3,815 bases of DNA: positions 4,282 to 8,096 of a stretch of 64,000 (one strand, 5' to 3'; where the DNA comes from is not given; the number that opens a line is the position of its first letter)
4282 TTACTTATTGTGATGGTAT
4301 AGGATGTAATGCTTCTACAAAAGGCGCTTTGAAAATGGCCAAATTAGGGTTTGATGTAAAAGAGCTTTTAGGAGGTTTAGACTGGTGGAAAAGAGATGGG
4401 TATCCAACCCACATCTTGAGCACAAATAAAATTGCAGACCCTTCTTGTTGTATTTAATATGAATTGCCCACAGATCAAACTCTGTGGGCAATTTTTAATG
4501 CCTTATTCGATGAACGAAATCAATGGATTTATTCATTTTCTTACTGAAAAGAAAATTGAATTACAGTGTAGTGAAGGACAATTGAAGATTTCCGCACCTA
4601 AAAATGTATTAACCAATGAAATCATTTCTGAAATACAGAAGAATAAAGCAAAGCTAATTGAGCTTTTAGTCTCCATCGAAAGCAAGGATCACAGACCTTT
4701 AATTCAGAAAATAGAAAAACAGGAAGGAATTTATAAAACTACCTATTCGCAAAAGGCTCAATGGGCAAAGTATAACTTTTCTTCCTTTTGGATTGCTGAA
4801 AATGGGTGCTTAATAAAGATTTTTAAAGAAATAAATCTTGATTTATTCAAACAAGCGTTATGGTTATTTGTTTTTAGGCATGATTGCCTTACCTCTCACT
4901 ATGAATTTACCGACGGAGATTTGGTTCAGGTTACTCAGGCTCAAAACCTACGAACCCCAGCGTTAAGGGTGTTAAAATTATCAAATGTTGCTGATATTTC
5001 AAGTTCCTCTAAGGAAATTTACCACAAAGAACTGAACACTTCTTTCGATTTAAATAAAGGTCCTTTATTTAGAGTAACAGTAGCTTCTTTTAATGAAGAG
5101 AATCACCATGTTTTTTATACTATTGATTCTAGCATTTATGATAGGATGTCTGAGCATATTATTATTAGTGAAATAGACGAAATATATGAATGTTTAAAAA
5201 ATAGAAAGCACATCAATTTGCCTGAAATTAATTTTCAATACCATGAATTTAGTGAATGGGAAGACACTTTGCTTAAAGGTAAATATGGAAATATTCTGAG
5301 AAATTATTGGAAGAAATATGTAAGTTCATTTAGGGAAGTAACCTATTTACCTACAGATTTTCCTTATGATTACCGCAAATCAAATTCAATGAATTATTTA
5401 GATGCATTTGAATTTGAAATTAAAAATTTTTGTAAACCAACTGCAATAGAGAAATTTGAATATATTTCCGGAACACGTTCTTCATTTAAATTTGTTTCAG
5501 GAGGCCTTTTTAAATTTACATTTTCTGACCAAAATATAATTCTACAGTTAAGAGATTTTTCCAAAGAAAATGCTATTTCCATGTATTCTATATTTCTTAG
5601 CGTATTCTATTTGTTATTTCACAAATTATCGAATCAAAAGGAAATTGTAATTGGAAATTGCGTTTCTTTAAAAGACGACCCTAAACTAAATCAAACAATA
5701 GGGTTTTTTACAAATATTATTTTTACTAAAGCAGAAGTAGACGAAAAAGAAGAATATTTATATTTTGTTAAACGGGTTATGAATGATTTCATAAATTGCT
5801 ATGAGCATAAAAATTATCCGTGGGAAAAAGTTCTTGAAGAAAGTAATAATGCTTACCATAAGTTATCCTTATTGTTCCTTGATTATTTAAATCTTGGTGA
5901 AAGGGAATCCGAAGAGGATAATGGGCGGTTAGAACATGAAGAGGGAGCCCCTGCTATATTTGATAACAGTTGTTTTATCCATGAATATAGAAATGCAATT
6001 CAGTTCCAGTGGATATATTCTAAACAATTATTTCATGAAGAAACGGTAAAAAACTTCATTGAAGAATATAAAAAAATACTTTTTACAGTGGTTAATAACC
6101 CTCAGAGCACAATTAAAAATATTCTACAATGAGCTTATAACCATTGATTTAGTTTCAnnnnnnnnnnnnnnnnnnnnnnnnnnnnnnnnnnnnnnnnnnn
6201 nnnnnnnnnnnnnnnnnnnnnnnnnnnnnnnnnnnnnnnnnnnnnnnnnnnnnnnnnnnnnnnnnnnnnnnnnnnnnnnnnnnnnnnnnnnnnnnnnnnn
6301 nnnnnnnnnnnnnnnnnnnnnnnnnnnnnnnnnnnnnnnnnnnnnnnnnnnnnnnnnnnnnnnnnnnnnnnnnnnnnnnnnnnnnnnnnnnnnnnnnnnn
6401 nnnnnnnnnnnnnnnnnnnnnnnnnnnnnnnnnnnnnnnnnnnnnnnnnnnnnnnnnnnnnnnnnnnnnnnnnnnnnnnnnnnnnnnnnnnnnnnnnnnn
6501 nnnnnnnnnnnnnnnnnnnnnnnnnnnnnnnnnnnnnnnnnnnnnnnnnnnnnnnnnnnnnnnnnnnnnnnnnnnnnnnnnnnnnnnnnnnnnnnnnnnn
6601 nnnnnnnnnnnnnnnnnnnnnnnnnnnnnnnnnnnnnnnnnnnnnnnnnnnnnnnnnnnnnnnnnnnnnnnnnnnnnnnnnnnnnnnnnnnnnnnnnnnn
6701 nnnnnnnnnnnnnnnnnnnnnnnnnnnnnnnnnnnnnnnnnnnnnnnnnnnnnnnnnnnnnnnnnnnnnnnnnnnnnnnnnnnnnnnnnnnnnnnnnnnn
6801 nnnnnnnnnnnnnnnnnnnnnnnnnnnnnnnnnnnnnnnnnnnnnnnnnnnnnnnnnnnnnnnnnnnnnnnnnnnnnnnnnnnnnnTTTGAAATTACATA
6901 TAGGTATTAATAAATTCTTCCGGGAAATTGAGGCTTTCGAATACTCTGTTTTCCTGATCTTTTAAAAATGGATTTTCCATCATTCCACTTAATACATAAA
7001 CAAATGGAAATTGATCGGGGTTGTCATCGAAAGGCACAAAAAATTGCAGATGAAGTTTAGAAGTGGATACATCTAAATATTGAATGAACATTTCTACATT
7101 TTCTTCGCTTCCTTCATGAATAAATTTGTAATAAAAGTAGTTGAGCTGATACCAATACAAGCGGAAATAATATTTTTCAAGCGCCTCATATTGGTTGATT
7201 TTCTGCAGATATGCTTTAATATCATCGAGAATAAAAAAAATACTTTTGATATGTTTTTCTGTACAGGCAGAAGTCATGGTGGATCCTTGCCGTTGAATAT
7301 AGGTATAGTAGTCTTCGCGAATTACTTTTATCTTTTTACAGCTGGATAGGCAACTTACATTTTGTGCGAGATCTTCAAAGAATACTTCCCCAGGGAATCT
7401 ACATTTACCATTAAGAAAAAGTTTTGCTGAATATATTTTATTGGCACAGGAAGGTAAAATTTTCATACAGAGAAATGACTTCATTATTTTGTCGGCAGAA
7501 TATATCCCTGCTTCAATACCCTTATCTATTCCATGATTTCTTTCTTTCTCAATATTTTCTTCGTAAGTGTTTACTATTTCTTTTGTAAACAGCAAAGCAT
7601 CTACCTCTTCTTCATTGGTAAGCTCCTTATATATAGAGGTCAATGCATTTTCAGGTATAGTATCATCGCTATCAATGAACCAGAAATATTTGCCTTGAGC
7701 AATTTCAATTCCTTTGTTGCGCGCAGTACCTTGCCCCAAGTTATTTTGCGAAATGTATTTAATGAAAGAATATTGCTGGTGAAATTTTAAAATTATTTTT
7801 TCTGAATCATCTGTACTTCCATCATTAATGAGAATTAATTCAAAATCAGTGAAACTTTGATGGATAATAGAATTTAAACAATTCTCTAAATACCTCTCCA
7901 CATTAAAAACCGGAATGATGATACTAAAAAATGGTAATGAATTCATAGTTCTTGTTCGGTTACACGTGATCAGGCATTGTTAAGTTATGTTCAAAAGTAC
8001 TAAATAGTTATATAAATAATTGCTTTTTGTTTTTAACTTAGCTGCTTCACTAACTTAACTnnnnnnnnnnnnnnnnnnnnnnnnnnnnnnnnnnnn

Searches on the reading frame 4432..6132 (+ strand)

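Call 77: search_protein_families(library=pfam, proteins=[window:4432-6132:+], max_evalue=0.0001)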
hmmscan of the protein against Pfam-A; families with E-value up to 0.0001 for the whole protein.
window:4432-6132:+ (566 aa): 2 families
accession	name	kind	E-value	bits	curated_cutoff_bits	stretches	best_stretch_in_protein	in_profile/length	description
PF00668.25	Condensation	-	4.4e-52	177.7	30.6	1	100-564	4-444/456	Condensation domain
PF18563.6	TubC_N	-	1.7e-12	47.7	26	1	30-79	1-50/52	TubC N-terminal docking domain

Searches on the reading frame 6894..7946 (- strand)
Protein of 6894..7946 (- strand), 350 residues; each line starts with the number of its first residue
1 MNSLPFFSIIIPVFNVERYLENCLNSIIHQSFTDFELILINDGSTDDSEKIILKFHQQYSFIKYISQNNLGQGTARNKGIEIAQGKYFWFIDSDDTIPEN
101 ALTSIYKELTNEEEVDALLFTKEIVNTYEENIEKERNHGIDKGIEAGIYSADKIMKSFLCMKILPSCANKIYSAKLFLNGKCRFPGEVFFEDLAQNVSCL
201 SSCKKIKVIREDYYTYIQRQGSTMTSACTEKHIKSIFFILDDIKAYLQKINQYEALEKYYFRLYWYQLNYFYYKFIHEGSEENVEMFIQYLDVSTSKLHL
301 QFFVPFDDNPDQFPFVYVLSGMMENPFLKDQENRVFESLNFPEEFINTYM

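Call 77: search_protein_families(library=pfam, proteins=[window:6894-7946:-], max_evalue=0.0001)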
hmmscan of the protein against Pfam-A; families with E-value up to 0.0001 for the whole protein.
window:6894-7946:- (350 aa): 3 families
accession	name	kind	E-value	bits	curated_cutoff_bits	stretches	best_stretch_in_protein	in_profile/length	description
PF00535.33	Glycos_transf_2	-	1.8e-34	119.5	23.3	1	8-117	1-111/168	Glycosyl transferase family 2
PF10111.15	Glyco_tranf_2_2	-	1.8e-12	47.8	27.3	1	8-119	1-119/276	Glycosyltransferase like family 2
PF13641.12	Glyco_tranf_2_3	-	9.4e-10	39.3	27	1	7-118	3-119/230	Glycosyltransferase like family 2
